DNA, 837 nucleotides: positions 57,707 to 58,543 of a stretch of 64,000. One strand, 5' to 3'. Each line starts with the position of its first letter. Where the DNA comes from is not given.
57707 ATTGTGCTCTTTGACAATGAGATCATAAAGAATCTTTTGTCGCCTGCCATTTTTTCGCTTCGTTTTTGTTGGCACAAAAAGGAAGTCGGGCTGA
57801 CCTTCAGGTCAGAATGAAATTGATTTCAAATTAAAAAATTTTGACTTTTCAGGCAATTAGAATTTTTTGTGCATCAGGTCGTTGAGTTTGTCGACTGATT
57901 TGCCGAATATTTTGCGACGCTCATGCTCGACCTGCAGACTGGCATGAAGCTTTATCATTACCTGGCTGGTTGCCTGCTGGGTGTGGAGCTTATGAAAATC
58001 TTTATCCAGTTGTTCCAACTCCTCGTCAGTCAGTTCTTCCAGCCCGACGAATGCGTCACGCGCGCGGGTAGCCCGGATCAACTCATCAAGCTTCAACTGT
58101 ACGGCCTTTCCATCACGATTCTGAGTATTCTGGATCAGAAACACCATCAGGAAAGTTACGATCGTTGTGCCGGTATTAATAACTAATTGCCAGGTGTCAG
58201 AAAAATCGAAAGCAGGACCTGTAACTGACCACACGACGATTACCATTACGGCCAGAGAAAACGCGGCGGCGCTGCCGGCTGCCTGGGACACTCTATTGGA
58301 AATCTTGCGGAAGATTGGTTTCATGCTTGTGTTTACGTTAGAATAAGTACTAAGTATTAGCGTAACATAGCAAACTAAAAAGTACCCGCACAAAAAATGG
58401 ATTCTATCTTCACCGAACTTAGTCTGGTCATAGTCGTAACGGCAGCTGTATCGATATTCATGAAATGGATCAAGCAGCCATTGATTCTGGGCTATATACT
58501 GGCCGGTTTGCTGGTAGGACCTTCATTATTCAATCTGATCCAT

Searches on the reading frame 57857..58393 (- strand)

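Call 14: search_protein_families(library=pfam, proteins=[window:57857-58393:-])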
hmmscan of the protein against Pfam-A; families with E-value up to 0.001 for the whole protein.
window:57857-58393:- (178 aa): 1 family
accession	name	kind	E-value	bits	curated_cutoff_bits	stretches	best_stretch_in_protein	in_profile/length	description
PF04120.17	Iron_permease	-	3.3e-52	176.1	25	1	28-149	1-123/128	Low affinity iron permease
